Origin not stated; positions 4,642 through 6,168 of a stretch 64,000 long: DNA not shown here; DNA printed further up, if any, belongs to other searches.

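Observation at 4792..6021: DegT-family enzyme has His in place of the PLP lysine plus an E1-like Cys cluster, which predicts a dTDP-linked Fe-S sugar 3-dehydratase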

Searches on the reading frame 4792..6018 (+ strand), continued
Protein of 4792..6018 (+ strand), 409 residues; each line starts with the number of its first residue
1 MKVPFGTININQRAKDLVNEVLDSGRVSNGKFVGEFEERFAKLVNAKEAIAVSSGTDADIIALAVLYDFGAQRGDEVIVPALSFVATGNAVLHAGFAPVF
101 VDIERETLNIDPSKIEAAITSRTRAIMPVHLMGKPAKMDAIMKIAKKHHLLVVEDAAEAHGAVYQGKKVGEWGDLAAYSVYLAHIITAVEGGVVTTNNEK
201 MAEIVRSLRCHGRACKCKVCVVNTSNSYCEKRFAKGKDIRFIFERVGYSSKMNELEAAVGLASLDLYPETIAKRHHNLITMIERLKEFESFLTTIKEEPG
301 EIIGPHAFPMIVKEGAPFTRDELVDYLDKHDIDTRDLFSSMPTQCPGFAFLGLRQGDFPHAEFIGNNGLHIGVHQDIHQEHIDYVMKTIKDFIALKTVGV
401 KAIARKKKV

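Call 28: search_protein_families(library=pfam, proteins=[P0121, P0125, P0139, P0149, P0155, P0150, P0159, P0171, P0226, P0258], max_evalue=0.00001)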
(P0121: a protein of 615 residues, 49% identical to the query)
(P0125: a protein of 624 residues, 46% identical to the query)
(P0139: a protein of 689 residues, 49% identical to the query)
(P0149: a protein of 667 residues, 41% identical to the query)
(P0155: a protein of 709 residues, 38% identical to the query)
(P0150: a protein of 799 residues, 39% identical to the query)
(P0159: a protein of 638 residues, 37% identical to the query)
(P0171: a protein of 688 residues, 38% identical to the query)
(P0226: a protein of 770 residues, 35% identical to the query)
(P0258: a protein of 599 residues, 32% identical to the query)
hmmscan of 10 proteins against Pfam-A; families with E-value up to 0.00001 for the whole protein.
P0121 (615 aa): 3 families
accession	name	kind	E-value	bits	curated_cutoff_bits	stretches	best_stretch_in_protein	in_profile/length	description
PF01041.23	DegT_DnrJ_EryC1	-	7.8e-99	331.7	19.8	1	2-375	11-359/360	DegT/DnrJ/EryC1/StrS aminotransferase family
PF00535.33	Glycos_transf_2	-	6.7e-19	68.9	23.3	1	393-550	1-165/168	Glycosyl transferase family 2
PF00155.27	Aminotran_1_2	-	4.2e-07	29.9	19.7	1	7-107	32-147/361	Aminotransferase class I and II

P0125 (624 aa): 3 families
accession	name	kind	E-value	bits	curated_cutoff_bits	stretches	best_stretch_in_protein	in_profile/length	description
PF01041.23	DegT_DnrJ_EryC1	-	5e-92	309.3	19.8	1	9-385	6-359/360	DegT/DnrJ/EryC1/StrS aminotransferase family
PF00155.27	Aminotran_1_2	-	3.5e-07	30.2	19.7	1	27-153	40-187/361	Aminotransferase class I and II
PF00535.33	Glycos_transf_2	-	8.2e-07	29.5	23.3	1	405-559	2-165/168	Glycosyl transferase family 2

P0139 (689 aa): 2 families
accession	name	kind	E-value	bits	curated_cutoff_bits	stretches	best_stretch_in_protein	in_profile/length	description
PF01041.23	DegT_DnrJ_EryC1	-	7.9e-75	252.8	19.8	2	2-107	46-148/360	DegT/DnrJ/EryC1/StrS aminotransferase family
PF14890.11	Intein_splicing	-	2.1e-10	41.1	35.8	1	123-472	29-155/155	Intein splicing domain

P0149 (667 aa): 3 families
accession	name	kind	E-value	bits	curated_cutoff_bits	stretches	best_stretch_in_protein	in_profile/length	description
PF01041.23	DegT_DnrJ_EryC1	-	3.8e-101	339.3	19.8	1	28-398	4-359/360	DegT/DnrJ/EryC1/StrS aminotransferase family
PF00535.33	Glycos_transf_2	-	5.2e-23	82.2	23.3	1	417-565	1-143/168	Glycosyl transferase family 2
PF10111.15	Glyco_tranf_2_2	-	3.4e-09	37.1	27.3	1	433-540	16-125/276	Glycosyltransferase like family 2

P0155 (709 aa): 6 families
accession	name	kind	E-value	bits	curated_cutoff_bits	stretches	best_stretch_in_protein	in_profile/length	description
PF01041.23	DegT_DnrJ_EryC1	-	3e-93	313.4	19.8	1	327-701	6-358/360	DegT/DnrJ/EryC1/StrS aminotransferase family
PF04321.23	RmlD_sub_bind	-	4.8e-59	200.2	27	1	3-274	2-273/287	RmlD substrate binding domain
PF01370.27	Epimerase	-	3.4e-20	72.9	20.9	1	4-213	1-239/240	NAD dependent epimerase/dehydratase family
PF16363.11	GDP_Man_Dehyd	-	1.8e-10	41.3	27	1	5-147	1-169/332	GDP-mannose 4,6 dehydratase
PF02719.21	Polysacc_synt_2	-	3e-07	30.3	20.2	1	37-147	56-154/293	Polysaccharide biosynthesis protein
PF01053.26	Cys_Met_Meta_PP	-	6e-07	28.8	27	1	347-468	54-175/381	Cys/Met metabolism PLP-dependent enzyme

P0150 (799 aa): 5 families
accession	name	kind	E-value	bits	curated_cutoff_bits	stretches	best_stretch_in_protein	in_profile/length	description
PF01041.23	DegT_DnrJ_EryC1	-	4.2e-96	322.8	19.8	1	18-387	8-359/360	DegT/DnrJ/EryC1/StrS aminotransferase family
PF00534.26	Glycos_transf_1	-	2.1e-40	138.5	26.4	1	611-772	11-170/172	Glycosyl transferases group 1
PF13692.12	Glyco_trans_1_4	-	1.7e-32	113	27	1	617-758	3-140/142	Glycosyl transferases group 1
PF01053.26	Cys_Met_Meta_PP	-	1.4e-06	27.5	27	1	34-289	52-268/381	Cys/Met metabolism PLP-dependent enzyme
PF13439.12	Glyco_transf_4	-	3.4e-06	27.6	28.5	0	406-585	1-167/170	Glycosyltransferase Family 4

P0159 (638 aa): 1 family
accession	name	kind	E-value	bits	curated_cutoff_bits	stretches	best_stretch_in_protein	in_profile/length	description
PF01041.23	DegT_DnrJ_EryC1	-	1.4e-96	324.3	19.8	1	27-399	4-358/360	DegT/DnrJ/EryC1/StrS aminotransferase family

P0171 (688 aa): 3 families
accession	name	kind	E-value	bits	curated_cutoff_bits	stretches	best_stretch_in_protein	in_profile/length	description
PF01041.23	DegT_DnrJ_EryC1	-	3.2e-89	300.1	19.8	1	307-679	5-359/360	DegT/DnrJ/EryC1/StrS aminotransferase family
PF01370.27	Epimerase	-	1.1e-22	81.1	20.9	1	3-208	1-222/240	NAD dependent epimerase/dehydratase family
PF04321.23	RmlD_sub_bind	-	2.5e-06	27.2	27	1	1-61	1-59/287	RmlD substrate binding domain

P0226 (770 aa): 8 families
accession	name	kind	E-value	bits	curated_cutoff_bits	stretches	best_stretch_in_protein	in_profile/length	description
PF01041.23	DegT_DnrJ_EryC1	-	1.7e-86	291.1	19.8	1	370-755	6-356/360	DegT/DnrJ/EryC1/StrS aminotransferase family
PF01370.27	Epimerase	-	1.2e-45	156.2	20.9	1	9-234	1-240/240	NAD dependent epimerase/dehydratase family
PF16363.11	GDP_Man_Dehyd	-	2e-43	149.6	27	1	10-297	1-331/332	GDP-mannose 4,6 dehydratase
PF01073.25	3Beta_HSD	-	6.5e-15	55.3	22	1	10-221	1-229/280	3-beta hydroxysteroid dehydrogenase/isomerase family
PF02719.21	Polysacc_synt_2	-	1.8e-10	41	20.2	1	9-268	1-267/293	Polysaccharide biosynthesis protein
PF04321.23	RmlD_sub_bind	-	8.8e-09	35.3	27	1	8-219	2-195/287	RmlD substrate binding domain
PF07993.18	NAD_binding_4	-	7e-08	32.4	20.1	0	11-34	1-25/258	Male sterility protein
PF13460.12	NAD_binding_10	-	2.1e-06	28.1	27.2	1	13-166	1-141/184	NAD(P)H-binding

P0258 (599 aa): 1 family
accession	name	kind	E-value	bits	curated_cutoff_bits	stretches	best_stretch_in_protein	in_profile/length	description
PF01041.23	DegT_DnrJ_EryC1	-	4.1e-87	293.2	19.8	1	202-591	5-358/360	DegT/DnrJ/EryC1/StrS aminotransferase family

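Call 29: predict_structure(alignment_id=A1)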
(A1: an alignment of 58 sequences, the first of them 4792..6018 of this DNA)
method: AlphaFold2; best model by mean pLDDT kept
length: 409 residues; sequences in the alignment: 58
mean_pLDDT: 82.2   pTM: 0.84
mean pLDDT of the five models: 82.2, 74.3, 70.4, 64.6, 60.3
residues with pLDDT >= 90: 200; 70-90: 131; 50-70: 29; < 50: 49
segments of 3 or more residues with pLDDT < 50: 182-189, 214-216, 219-248, 403-409
pLDDT, mean of each block of 10 residues (from residue 1): 66 88 75 86 90 80 89 95 86 92 93 97 96 93 98 88 92 87 42 88 78 49 39 41 46 78 84 93 97 94 91 96 97 87 76 91 94 89 97 85 47
secondary structure, 60 per line:
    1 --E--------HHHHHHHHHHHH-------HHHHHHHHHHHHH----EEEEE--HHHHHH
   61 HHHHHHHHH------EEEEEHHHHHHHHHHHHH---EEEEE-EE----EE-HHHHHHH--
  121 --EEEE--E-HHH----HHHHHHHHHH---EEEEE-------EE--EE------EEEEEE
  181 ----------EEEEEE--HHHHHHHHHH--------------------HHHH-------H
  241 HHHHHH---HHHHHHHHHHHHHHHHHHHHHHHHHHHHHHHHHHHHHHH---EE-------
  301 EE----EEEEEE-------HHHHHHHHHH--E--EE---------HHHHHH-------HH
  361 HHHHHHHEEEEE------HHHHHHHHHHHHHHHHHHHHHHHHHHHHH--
elements in order: H12-23 H31-43 E48-52 H55-69 E76-80 H81-93 E97-101 H112-118 E123-126 H138-147 E151-155 E175-180 E191-196 H199-208 H229-232 H240-246 H250-288 E307-312 H320-329 H346-351 H359-367 E368-372 H379-407
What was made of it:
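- Tried and rejected: The first AF2 model, built from family members only (58 sequences), had pLDDT below 50 exactly at the His loop and the Cys loop and was useless for the question (call 29).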

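Call 31: find_related_loci(query=A2, collection=genome_contigs, flank=10000)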
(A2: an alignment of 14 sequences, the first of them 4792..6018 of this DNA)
Query A2 (409 aa) in genome_contigs; peptide patterns used: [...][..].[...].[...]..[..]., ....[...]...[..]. (x = any residue, [..] = any of these).
332 stretches matched a pattern; 265 encode a relative of the query (tblastn E <= 1e-3); the best 80 are kept; 80 distinct loci.
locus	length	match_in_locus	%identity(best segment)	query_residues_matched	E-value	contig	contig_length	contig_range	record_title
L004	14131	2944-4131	82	1-396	0e+0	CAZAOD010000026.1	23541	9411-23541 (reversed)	MAG TPA_asm: uncultured Planctomycetales bacterium isolate binchicken_co173_225 genome assembly, contig: NODE_7364_lengt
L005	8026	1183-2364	78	1-394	0e+0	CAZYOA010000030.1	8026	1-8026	MAG TPA_asm: uncultured Planctomycetales bacterium isolate binchicken_co181_631 genome assembly, contig: NODE_19044_leng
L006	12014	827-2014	76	1-396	0e+0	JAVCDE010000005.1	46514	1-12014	MAG: Candidatus Aceula meridiana isolate MAG_3300035698_985 Ga0374944_593008, whole genome shotgun sequence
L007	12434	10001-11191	75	1-397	0e+0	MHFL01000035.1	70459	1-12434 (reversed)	MAG: Omnitrophica bacterium RIFCSPLOWO2_01_FULL_45_10 rifcsplowo2_01_scaffold_4113, whole genome shotgun sequence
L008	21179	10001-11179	75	1-393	0e+0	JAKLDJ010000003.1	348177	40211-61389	MAG: Candidatus Omnitrophota bacterium isolate RA.bin107 RA.bin107_3, whole genome shotgun sequence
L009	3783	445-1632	74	1-396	0e+0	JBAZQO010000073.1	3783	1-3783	MAG: Candidatus Omnitrophota bacterium isolate SO_2017_SWC_55 scaffold_20005_c1_LP-4_2017, whole genome shotgun sequence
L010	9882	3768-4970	73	1-401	0e+0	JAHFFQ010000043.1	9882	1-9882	MAG: Candidatus Omnitrophota bacterium isolate nzgw296 NODE_7576_length_9883_cov_5.019566, whole genome shotgun sequence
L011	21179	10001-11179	72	1-393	0e+0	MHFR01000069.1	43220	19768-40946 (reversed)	MAG: Omnitrophica bacterium RIFCSPLOWO2_12_FULL_44_17 rifcsplowo2_12_scaffold_981, whole genome shotgun sequence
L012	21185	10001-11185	71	1-395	0e+0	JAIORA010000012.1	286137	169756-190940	MAG: Anaerohalosphaeraceae bacterium isolate SMBSF06 20071_Bin_3_contigs_1_c_000000000006, whole genome shotgun sequence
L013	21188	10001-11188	84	1-396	0e+0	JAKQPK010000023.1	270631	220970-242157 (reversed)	MAG: Candidatus Omnitrophota bacterium isolate USMO_maxbin.079 k141_748337, whole genome shotgun sequence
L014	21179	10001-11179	70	1-393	0e+0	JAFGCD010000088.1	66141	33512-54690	MAG: Sedimentisphaerales bacterium isolate Zod_Metabat.1083 k87_9782145, whole genome shotgun sequence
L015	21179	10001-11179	70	1-393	0e+0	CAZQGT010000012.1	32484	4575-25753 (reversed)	MAG TPA_asm: uncultured Planctomycetales bacterium isolate SRP178699_co1_559 genome assembly, contig: NODE_1407_length_3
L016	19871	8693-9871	72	1-393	0e+0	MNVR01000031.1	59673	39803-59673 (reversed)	MAG: Candidatus Omnitrophica bacterium CG1_02_44_16 cg1_0.2_scaffold_408_c, whole genome shotgun sequence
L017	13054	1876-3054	69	1-393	0e+0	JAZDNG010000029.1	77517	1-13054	MAG: Candidatus Omnitrophota bacterium isolate MEGAHIT-group-0.70 k141_2822575, whole genome shotgun sequence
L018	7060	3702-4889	72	1-396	0e+0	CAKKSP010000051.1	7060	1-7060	Omnitrophica bacterium GWA2_41_15 isolate Hainich-Omni-XIII genome assembly, contig: Omni_Hai_XIII_Hain_H41_02um_R1_1082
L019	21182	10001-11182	68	1-394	0e+0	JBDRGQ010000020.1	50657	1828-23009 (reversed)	MAG: bacterium isolate MEGAHIT-group-1.445 k141_12052769, whole genome shotgun sequence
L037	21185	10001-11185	67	1-392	0e+0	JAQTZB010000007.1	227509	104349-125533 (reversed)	MAG: Elusimicrobiales bacterium isolate STC_50 NODE_114_length_227509_cov_5.913665_Sandtown_C, whole genome shotgun sequ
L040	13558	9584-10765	66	1-392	0e+0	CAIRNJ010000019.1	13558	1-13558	MAG: uncultured Elusimicrobia bacterium isolate MJ_bin-1308 genome assembly, contig: bin-1308:019/112, whole genome shot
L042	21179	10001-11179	65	1-393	0e+0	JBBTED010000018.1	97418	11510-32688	MAG: Candidatus Firestonebacteria bacterium isolate H52-bin162_1 H52_bin162_1_000000000018, whole genome shotgun sequenc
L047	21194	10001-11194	65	1-396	0e+0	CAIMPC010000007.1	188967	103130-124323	MAG: Candidatus Omnitrophica bacterium isolate AM5_bin-0158 genome assembly, contig: bin-0158:07/73, whole genome shotgu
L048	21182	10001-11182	65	1-394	0e+0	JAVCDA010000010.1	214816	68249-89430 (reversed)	MAG: Candidatus Saelkia tenebricola isolate MAG_3300035698_749 Ga0374944_490783, whole genome shotgun sequence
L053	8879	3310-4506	66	1-397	0e+0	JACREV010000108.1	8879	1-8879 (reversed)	MAG: Deltaproteobacteria bacterium isolate NC_groundwater_1708_Pr3_B-0.1um_57_66 SR-2_scaffold_141_935473, whole genome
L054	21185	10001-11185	64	1-393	0e+0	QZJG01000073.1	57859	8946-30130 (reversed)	MAG: Nitrospiraceae bacterium isolate SURF_45 Ga0104751_1000671, whole genome shotgun sequence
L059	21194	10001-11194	63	1-394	1e-180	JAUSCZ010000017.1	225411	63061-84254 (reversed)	MAG: Candidatus Omnitrophota bacterium isolate E14_concoct.bin.43 E14_k141_1031470, whole genome shotgun sequence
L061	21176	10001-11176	64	2-393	3e-180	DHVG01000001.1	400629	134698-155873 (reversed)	MAG TPA_asm: Elusimicrobia bacterium UBA5214 UBA5214_contig_23, whole genome shotgun sequence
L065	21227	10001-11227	62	1-407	1e-179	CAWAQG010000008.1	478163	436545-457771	MAG: Nitrospirota bacterium isolate MFD03726.bin.1.191 genome assembly, contig: contig_32807, whole genome shotgun seque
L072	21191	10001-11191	70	1-397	0e+0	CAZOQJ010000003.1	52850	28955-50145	MAG TPA_asm: uncultured Pirellulales bacterium isolate binchicken_co196_100 genome assembly, contig: NODE_617_length_528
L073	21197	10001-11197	64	1-397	2e-178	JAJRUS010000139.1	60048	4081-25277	MAG: bacterium isolate Dive96_bin10.214 k141_5061550, whole genome shotgun sequence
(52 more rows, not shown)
